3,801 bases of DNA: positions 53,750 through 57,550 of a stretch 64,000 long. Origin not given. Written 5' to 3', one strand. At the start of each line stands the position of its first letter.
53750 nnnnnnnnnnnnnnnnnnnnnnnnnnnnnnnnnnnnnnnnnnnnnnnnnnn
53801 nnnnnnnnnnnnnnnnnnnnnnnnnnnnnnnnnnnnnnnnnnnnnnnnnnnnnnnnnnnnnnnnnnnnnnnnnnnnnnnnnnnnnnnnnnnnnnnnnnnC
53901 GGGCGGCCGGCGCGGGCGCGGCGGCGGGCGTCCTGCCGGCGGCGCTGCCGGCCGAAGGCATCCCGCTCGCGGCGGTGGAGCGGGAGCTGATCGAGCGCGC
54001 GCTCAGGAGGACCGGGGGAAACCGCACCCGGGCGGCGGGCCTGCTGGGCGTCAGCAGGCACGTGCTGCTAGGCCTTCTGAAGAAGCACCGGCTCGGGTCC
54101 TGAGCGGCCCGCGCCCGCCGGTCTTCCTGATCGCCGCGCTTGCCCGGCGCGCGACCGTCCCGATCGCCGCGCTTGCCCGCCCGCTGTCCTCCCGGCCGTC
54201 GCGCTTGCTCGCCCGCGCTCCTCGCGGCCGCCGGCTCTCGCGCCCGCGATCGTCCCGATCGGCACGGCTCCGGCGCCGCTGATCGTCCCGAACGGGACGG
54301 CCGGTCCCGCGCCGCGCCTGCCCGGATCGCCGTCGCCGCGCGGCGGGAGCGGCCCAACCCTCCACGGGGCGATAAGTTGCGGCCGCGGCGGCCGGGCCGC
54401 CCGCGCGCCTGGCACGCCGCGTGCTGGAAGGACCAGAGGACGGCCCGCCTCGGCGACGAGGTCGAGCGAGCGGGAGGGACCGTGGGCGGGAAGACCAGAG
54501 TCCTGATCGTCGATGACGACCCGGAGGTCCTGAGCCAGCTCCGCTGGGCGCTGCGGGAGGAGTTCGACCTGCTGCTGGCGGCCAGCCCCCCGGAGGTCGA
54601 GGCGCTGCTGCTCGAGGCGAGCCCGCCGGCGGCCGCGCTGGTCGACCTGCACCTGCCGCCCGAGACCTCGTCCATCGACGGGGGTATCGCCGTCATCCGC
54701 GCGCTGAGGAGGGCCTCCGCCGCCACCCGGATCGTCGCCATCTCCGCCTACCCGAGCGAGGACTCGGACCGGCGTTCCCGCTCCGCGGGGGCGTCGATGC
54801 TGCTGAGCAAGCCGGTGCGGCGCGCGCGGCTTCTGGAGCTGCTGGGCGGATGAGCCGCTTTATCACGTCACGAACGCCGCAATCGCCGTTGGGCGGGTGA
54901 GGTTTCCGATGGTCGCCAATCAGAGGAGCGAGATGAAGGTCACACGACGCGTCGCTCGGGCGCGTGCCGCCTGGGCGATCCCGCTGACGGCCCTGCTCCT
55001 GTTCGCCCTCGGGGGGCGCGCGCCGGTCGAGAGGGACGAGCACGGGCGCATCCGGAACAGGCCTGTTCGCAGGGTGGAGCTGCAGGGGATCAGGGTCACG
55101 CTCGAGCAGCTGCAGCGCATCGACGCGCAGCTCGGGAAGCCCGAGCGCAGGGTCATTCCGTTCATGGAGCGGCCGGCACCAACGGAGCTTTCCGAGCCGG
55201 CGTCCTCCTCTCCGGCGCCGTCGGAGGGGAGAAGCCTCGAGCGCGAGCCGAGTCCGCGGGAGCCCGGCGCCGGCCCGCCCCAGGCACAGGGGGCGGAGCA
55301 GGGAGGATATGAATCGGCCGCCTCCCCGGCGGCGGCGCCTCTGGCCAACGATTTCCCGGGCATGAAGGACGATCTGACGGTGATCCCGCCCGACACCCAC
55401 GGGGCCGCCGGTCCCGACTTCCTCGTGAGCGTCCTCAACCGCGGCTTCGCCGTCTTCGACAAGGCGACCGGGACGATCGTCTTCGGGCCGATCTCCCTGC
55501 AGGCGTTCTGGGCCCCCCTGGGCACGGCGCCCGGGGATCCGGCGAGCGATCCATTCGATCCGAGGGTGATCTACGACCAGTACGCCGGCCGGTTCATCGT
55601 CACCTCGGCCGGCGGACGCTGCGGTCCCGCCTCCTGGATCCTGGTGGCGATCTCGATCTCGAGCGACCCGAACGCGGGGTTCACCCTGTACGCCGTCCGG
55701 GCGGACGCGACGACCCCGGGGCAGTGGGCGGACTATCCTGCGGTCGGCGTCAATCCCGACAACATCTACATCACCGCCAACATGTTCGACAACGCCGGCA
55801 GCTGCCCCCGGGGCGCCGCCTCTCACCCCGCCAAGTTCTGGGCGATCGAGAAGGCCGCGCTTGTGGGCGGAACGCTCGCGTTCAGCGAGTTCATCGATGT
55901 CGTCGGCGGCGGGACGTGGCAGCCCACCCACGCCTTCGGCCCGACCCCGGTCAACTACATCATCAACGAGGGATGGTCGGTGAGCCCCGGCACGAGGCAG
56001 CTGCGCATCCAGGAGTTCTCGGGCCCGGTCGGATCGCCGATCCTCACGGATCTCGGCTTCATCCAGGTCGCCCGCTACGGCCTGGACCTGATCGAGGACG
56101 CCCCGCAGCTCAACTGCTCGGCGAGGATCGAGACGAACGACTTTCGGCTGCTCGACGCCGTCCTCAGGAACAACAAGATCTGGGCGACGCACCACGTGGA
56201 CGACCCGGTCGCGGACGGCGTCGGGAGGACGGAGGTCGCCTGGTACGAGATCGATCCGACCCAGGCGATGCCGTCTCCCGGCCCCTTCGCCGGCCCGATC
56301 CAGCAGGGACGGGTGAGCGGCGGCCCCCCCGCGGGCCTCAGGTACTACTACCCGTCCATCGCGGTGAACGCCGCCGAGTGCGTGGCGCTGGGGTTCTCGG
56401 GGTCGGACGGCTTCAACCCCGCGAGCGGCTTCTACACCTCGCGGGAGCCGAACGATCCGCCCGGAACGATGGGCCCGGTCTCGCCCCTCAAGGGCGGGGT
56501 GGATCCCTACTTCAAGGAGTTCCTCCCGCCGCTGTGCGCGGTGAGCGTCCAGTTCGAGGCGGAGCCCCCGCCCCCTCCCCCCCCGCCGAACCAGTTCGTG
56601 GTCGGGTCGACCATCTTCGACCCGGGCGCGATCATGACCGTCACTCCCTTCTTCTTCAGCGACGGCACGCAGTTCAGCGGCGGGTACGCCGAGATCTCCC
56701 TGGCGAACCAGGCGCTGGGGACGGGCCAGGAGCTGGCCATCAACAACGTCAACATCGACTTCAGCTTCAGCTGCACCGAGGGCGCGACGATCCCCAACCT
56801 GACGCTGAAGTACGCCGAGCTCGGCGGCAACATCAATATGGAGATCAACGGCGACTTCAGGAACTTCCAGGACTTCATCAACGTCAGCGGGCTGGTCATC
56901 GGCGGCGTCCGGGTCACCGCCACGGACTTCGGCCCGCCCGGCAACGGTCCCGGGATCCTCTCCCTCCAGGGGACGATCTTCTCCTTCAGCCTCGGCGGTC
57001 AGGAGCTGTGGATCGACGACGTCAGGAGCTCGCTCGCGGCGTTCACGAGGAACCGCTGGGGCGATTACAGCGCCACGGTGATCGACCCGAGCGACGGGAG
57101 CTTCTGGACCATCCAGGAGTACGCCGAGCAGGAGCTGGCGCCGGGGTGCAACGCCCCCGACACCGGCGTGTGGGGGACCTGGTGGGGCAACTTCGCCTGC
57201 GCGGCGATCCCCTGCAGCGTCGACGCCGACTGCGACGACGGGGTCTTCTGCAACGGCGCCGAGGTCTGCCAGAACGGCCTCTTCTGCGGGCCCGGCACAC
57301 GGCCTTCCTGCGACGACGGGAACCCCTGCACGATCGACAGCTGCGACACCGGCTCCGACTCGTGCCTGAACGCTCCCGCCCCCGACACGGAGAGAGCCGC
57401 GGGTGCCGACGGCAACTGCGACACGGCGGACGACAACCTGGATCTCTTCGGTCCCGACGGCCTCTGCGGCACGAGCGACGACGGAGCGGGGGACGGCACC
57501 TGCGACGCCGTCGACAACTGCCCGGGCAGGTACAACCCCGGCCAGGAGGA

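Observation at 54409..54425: Near-consensus RpoN promoter with exact -24/-12 spacing between the bEBP gene and the receiver/surface-protein genes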

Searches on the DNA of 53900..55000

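Call 36: search_rna_families(source=window, start=53900, end=55000, threshold=evalue, max_evalue=1)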
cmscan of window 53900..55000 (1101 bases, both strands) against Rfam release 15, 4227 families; matches with E-value up to 1: 0.
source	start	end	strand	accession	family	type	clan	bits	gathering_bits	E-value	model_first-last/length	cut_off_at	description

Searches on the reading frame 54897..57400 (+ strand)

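Call 56: search_solved_structures(query=window:54897-57400:+, max_evalue=0.01)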
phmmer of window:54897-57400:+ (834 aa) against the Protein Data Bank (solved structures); distinct sequences matched with E-value up to 0.01: 0.
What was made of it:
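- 54897..59825 (+): 1642-aa secreted or surface protein gene (cohesin domain, propeller-like repeats, TSP3-like calcium-binding repeats). Locus-specific cargo. No PDB sequence relative for residues 1-834 (call 56).
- Tried and rejected: PDB sequence search of the first 834 residues of the large protein: no relative (call 56).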
